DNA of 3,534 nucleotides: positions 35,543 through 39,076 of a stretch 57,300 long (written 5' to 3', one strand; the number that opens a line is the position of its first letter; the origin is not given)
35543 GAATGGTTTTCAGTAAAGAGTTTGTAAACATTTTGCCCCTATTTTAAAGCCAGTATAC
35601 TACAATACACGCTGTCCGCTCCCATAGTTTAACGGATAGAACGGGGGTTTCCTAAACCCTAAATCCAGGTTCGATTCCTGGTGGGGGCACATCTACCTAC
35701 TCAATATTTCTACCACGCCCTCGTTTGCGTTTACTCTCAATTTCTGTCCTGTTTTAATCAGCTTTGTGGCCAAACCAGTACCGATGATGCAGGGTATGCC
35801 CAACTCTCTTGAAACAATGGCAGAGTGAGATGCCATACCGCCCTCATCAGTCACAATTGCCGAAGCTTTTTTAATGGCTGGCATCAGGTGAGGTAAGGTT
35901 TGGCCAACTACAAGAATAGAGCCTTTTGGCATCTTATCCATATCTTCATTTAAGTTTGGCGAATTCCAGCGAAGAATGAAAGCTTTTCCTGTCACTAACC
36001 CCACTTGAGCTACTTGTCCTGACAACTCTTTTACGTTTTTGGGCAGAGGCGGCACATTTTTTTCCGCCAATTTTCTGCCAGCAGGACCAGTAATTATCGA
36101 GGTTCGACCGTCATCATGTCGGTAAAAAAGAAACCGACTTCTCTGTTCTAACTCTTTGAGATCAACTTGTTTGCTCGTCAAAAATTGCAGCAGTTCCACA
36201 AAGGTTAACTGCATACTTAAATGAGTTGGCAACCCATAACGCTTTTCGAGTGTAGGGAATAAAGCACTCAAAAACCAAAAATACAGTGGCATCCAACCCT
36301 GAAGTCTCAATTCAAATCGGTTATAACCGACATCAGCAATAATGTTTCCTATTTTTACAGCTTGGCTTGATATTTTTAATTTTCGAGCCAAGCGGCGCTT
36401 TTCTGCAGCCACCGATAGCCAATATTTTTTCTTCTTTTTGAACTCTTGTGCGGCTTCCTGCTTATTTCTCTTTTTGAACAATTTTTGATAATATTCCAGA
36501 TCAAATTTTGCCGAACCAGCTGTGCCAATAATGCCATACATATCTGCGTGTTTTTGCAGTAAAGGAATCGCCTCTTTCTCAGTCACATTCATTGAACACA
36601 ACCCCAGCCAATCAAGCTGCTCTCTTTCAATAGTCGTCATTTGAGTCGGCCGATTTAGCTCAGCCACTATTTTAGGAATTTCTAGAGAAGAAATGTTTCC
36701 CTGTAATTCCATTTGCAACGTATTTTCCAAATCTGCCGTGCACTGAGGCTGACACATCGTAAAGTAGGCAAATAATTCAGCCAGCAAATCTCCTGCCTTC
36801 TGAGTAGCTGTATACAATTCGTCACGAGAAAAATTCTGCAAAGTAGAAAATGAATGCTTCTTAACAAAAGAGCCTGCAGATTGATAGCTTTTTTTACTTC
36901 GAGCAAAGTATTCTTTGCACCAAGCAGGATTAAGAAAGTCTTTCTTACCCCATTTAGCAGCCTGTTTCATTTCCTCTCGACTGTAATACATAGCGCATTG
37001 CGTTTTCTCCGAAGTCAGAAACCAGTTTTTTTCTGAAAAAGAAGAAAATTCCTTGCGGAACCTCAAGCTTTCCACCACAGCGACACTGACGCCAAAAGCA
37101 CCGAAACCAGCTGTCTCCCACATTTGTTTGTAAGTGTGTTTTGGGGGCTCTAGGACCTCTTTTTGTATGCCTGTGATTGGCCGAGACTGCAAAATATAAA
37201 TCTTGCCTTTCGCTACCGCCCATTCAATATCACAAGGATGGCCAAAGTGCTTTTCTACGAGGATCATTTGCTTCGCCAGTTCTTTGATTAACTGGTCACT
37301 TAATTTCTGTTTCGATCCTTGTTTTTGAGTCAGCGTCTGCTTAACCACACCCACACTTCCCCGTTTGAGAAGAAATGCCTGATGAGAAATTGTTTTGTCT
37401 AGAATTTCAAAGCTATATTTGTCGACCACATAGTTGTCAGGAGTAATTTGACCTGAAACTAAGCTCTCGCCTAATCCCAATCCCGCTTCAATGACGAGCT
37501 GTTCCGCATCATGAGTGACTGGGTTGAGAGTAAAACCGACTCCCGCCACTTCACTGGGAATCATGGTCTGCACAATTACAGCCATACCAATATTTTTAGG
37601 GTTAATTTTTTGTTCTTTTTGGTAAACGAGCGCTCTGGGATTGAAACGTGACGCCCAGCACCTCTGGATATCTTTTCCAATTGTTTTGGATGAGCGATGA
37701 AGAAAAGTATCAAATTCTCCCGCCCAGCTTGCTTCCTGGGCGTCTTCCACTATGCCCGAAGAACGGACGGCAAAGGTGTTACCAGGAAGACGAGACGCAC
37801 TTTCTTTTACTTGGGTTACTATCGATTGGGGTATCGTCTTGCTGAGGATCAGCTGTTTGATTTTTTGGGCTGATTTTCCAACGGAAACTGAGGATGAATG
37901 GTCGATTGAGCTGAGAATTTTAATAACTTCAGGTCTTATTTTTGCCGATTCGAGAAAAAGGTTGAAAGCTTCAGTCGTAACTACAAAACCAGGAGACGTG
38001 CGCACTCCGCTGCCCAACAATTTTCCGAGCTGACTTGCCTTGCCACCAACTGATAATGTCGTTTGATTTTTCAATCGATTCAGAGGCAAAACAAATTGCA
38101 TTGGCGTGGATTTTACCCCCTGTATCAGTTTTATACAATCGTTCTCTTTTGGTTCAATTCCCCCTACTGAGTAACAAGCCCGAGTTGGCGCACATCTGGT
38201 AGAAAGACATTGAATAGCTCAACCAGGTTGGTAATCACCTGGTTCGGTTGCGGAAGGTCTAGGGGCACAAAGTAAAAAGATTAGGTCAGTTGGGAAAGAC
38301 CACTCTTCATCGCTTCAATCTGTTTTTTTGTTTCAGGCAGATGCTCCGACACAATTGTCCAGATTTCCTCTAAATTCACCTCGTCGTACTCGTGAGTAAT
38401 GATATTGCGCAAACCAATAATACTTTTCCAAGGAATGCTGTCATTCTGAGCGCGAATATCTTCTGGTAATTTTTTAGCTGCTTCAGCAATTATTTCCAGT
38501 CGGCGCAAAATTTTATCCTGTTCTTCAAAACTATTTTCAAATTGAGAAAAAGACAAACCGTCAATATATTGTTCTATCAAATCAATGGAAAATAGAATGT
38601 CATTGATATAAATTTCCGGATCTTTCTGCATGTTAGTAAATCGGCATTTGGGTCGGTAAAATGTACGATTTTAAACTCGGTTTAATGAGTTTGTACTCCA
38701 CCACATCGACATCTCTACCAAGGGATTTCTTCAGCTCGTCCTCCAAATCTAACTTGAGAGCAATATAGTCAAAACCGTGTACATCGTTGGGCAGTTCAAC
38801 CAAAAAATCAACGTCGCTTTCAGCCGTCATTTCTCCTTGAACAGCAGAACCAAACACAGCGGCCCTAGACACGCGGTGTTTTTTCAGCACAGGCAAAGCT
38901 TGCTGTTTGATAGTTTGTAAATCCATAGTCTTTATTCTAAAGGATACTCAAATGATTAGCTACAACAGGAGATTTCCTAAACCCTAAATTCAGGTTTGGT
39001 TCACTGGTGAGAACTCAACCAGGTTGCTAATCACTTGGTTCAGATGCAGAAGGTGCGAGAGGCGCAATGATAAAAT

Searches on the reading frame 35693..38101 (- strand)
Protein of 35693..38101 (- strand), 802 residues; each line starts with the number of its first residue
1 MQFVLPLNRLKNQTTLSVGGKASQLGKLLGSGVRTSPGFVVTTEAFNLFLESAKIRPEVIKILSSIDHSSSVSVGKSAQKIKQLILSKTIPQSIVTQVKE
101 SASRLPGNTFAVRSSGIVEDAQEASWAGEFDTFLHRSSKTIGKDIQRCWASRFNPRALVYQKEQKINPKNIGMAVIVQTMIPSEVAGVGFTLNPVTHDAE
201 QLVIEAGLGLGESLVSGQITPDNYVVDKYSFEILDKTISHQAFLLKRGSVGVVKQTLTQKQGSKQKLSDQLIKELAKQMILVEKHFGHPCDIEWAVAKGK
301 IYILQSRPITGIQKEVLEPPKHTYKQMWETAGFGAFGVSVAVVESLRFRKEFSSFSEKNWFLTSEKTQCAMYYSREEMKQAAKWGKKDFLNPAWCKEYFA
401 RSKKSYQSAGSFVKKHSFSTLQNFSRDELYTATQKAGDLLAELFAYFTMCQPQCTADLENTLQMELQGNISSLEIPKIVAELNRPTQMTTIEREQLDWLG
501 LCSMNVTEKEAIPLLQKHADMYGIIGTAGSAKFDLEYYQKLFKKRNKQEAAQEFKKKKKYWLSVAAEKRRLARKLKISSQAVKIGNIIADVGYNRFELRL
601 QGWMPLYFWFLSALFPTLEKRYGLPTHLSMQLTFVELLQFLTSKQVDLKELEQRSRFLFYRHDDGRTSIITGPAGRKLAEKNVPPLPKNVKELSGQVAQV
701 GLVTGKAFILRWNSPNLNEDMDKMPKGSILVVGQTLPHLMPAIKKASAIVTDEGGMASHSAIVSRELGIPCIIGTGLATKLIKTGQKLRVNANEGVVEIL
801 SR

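Call 3: search_protein_families(library=pfam, proteins=[window:35693-38101:-], max_evalue=1)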
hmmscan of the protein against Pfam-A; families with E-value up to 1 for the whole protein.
window:35693-38101:- (802 aa): 4 families
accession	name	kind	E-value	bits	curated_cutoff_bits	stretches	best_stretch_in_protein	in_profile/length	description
PF01326.24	PPDK_N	-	3.3e-83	280.1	27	1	17-324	3-324/328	Pyruvate phosphate dikinase, AMP/ATP-binding domain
PF00391.29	PEP-utilizers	-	2.5e-23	81.9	23.1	1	725-795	2-72/72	PEP-utilising enzyme, mobile domain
PF05461.16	ApoL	-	0.12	12.2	25.9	1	188-275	105-189/298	Apolipoprotein L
PF04718.20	ATP-synt_G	-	0.5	11.7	25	1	366-450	6-86/98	Mitochondrial ATP synthase g subunit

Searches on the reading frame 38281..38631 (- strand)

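Call 3: search_protein_families(library=pfam, proteins=[window:38281-38631:-], max_evalue=1)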
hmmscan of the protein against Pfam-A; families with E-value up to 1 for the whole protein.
window:38281-38631:- (116 aa): 4 families
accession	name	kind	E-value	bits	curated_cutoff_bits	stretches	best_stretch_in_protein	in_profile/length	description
PF01934.22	HepT-like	-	3.2e-28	98.3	23.5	1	15-108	4-120/120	Ribonuclease HepT-like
PF08780.16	NTase_sub_bind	-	0.00059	20.3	31.8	1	63-109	78-125/126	Nucleotidyltransferase substrate binding protein like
PF18730.6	HEPN_Cthe2314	-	0.023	15.1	27.1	1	33-110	79-157/174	Cthe_2314-like HEPN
PF03755.18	YicC-like_N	-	0.06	14.1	25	1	46-109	85-147/156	Endoribonuclease YicC-like, N-terminal region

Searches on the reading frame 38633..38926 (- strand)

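Call 3: search_protein_families(library=pfam, proteins=[window:38633-38926:-], max_evalue=1)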
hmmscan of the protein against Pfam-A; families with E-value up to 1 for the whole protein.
window:38633-38926:- (97 aa): 4 families
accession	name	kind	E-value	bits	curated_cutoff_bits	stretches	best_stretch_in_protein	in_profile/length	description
PF01909.29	NTP_transf_2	-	5.8e-13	49.5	21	1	13-89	8-86/93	Nucleotidyltransferase domain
PF18765.7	Polbeta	-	1.4e-12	48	26.9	1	12-97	5-88/93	Polymerase beta, Nucleotidyltransferase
PF22600.2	MTPAP-like_central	-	0.0021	18.6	27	1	18-49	41-68/139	Poly(A) RNA polymerase, mitochondrial-like, central palm domain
PF20697.3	NTase-conflict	-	0.086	12.7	24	1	15-51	11-51/259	Pol beta superfamily nucleotidyltransferase in conflict systems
